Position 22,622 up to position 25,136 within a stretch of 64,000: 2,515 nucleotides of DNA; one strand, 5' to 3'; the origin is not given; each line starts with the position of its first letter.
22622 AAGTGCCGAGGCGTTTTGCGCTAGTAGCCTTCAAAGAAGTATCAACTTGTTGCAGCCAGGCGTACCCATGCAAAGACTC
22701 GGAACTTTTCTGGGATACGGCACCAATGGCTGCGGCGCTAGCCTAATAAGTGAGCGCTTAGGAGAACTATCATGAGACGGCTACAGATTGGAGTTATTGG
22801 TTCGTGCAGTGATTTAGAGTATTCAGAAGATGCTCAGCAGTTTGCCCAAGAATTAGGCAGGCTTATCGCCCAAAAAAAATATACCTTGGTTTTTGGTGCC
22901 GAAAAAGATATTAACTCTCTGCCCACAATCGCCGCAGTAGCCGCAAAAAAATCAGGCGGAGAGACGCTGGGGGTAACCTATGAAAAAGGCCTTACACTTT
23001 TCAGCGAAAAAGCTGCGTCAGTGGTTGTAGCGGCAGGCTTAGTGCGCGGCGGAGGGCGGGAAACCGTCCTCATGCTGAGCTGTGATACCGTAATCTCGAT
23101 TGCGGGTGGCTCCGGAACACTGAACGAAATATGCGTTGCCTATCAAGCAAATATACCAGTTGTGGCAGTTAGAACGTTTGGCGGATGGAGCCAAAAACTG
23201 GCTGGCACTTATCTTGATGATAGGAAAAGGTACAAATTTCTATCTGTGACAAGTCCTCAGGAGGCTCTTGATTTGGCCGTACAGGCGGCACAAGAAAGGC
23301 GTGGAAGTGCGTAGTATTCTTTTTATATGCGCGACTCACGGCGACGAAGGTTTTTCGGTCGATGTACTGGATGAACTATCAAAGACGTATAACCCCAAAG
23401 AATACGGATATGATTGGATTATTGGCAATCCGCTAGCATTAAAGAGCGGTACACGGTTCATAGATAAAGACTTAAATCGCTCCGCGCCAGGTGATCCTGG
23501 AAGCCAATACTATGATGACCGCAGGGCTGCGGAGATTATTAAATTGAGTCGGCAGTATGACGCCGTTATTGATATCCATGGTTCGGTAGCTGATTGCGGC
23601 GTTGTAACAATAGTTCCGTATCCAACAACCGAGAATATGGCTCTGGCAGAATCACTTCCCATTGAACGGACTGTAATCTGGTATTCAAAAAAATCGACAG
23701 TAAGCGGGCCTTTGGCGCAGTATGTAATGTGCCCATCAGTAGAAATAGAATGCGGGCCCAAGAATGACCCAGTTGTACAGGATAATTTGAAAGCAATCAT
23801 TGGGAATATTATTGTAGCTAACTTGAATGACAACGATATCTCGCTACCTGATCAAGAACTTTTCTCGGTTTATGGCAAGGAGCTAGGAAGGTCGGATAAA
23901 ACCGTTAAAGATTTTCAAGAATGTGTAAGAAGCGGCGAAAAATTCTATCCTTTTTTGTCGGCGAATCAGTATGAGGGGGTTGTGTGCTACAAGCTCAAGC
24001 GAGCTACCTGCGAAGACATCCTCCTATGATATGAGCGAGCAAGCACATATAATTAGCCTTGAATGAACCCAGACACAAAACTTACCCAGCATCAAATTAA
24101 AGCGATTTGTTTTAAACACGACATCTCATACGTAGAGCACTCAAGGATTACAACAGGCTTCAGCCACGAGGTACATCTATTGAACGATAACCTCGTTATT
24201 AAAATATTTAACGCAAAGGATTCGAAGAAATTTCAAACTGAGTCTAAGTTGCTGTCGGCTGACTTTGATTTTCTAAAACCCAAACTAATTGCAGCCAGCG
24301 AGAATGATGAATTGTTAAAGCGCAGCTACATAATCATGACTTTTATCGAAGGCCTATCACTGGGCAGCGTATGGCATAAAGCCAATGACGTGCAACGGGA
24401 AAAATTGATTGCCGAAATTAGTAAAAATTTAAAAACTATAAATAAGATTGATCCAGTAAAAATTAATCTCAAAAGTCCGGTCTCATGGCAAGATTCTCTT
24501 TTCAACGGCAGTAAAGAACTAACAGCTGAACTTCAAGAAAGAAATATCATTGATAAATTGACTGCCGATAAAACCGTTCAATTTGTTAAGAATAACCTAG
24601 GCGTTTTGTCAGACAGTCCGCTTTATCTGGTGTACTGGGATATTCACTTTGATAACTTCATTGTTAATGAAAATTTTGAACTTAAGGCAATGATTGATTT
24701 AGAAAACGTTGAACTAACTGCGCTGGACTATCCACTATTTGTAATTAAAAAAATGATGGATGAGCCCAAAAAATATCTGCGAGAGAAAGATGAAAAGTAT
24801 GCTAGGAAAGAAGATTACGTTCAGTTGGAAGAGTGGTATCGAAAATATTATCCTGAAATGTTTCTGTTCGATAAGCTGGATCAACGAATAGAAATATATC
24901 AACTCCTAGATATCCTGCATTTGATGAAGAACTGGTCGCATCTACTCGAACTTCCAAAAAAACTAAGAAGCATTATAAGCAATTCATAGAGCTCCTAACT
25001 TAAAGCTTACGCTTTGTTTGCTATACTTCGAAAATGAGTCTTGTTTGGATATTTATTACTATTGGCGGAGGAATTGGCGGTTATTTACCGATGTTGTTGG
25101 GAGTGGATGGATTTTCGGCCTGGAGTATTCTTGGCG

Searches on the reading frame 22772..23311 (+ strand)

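Call 22: search_protein_families(library=pfam, proteins=[window:22772-23311:+], max_evalue=0.001)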
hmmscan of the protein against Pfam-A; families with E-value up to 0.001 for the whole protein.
window:22772-23311:+ (180 aa): 1 family
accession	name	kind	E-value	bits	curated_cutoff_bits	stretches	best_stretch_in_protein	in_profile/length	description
PF18306.6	LDcluster4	-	3.2e-25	89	26.3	1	4-165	2-150/151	SLOG cluster4 family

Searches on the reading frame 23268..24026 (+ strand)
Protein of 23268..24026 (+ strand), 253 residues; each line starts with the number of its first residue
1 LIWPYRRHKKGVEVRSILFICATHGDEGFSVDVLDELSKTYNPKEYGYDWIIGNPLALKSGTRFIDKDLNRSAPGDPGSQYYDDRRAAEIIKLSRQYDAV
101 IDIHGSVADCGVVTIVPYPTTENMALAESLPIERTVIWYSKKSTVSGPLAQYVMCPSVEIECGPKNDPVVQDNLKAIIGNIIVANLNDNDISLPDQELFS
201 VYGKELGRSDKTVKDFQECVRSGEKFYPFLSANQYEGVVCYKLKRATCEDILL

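Call 22: search_protein_families(library=pfam, proteins=[window:23268-24026:+], max_evalue=0.001)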
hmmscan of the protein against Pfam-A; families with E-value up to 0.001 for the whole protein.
window:23268-24026:+ (253 aa): 1 family
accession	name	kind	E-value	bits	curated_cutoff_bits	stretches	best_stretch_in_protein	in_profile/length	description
PF24827.1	AstE_AspA_cat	-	2.7e-14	53.6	25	1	15-172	3-176/192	Succinylglutamate desuccinylase/Aspartoacylase catalytic domain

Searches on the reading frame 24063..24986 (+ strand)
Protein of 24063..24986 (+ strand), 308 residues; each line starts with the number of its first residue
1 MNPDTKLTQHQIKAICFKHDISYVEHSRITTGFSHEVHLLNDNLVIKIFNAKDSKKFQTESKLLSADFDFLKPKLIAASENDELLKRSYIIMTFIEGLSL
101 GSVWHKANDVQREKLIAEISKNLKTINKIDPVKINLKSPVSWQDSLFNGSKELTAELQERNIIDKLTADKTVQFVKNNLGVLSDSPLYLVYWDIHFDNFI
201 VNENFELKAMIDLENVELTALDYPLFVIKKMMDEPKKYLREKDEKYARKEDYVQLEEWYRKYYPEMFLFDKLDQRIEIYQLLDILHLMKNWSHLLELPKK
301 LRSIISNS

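Call 23: search_protein_families(library=pfam, proteins=[window:24063-24986:+], max_evalue=0.0001)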
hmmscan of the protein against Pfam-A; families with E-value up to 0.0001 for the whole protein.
window:24063-24986:+ (308 aa): 1 family
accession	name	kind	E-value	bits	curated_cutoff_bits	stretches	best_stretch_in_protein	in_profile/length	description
PF01636.29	APH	-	3.5e-09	37.2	23.2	1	28-226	4-207/239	Phosphotransferase enzyme family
